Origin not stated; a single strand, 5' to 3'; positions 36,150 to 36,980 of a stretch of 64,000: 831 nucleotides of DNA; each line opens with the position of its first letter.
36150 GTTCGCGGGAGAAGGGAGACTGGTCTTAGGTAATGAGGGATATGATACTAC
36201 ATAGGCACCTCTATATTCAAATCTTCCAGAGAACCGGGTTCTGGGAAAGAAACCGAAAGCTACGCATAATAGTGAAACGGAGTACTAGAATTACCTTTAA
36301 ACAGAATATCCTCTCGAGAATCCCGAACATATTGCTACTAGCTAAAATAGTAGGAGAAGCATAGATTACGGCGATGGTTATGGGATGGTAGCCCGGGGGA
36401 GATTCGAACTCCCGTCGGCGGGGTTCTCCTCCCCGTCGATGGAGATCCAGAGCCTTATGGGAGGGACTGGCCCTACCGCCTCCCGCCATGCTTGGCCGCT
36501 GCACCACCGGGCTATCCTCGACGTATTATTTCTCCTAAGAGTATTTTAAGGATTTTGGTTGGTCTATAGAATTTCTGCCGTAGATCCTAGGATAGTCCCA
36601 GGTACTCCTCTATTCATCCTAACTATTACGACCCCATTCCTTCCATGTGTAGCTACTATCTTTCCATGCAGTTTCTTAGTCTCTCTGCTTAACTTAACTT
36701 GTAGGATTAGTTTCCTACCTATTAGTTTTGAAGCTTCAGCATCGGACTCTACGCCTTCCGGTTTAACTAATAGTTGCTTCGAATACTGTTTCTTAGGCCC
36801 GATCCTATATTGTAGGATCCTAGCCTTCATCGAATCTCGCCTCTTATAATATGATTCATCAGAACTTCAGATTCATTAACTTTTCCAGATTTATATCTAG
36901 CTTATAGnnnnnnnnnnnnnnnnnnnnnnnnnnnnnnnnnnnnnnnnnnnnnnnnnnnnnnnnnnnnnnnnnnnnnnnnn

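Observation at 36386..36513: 128-nt tRNA with about 51 nt of intron sequence that does not fit a single canonical 37/38 intron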

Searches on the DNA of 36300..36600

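Call 5: search_rna_families(source=window, start=36300, end=36600, threshold=evalue, max_evalue=10, show_alignments=5)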
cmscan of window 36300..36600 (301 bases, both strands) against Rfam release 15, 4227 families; matches with E-value up to 10: 2.
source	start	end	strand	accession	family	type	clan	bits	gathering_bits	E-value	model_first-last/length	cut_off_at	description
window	36397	36413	+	RF04351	Plastid-psbl-rps4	Cis-reg;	-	14.5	68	2.3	9-25/53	no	Plastid-psbl-rps4 3UTR RNA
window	36553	36595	-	RF02219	ZNRD1-AS1_2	Gene; lncRNA;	-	9.6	60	7.2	39-76/76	no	ZNRD1 antisense RNA 1 conserved region 2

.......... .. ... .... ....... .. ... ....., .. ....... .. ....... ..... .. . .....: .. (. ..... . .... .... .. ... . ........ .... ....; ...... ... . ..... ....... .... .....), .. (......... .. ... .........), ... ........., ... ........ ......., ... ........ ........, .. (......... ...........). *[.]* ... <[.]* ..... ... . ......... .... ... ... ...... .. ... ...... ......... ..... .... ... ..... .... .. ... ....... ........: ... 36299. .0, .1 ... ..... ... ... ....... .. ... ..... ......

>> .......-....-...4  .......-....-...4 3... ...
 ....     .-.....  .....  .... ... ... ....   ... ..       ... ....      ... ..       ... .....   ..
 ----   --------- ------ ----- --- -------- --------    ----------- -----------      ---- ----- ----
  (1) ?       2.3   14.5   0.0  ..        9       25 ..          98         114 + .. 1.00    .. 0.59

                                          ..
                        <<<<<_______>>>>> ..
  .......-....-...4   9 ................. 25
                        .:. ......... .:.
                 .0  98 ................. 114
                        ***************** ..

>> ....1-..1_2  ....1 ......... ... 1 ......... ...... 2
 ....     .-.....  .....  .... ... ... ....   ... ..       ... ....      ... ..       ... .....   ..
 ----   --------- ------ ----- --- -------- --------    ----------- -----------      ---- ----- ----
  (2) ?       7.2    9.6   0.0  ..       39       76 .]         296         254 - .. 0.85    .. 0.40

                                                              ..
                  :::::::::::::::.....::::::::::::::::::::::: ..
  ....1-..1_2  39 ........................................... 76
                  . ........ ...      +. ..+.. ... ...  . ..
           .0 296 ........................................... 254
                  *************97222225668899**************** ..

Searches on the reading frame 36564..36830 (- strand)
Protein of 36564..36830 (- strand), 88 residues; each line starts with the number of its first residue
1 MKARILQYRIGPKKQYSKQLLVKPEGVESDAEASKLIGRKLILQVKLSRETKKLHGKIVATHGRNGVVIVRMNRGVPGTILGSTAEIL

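Call 10: find_encoding_contigs(protein=window:36564-36830:-, flank=3000, max_places=6)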
Protein window:36564-36830:- (88 aa): 10 contigs read that carry it; 6 places shown.
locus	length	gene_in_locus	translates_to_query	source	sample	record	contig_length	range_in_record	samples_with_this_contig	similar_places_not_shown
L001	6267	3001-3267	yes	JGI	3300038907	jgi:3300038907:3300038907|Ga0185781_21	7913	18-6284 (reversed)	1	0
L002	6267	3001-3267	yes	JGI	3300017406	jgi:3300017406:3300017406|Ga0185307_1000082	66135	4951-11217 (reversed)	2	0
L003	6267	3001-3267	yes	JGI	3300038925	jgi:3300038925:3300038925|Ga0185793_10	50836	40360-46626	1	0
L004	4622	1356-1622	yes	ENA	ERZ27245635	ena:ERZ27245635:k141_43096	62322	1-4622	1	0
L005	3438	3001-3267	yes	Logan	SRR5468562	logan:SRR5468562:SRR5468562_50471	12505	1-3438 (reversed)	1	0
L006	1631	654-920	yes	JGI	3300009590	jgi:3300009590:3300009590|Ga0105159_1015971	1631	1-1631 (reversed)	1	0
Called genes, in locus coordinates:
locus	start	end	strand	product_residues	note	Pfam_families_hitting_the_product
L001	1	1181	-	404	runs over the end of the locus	PF01926:MMR_HSR1, PF02421:FeoB_N (faint), PF08438:YGR210-like_G4, PF02824:TGS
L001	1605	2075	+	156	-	PF14018:DUF4234 (weak)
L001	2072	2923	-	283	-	PF01996:F420_ligase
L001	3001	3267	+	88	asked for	PF01247:Ribosomal_L35Ae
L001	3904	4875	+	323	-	PF01841:Transglut_core (faint), PF04473:DUF553 (faint)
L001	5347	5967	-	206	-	PF04909:Amidohydro_2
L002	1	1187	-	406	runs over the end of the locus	PF01926:MMR_HSR1, PF02421:FeoB_N (faint), PF08438:YGR210-like_G4, PF02824:TGS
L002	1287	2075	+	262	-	PF14018:DUF4234 (weak)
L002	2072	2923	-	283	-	PF01996:F420_ligase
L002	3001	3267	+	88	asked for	PF01247:Ribosomal_L35Ae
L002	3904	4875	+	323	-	PF01841:Transglut_core (faint), PF04473:DUF553 (weak)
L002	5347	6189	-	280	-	PF04909:Amidohydro_2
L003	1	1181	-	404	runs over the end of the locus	PF01926:MMR_HSR1, PF02421:FeoB_N (faint), PF08438:YGR210-like_G4, PF02824:TGS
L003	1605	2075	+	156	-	PF14018:DUF4234 (weak)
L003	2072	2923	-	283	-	PF01996:F420_ligase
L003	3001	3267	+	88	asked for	PF01247:Ribosomal_L35Ae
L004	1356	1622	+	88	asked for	PF01247:Ribosomal_L35Ae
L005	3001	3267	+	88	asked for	PF01247:Ribosomal_L35Ae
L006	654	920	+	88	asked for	PF01247:Ribosomal_L35Ae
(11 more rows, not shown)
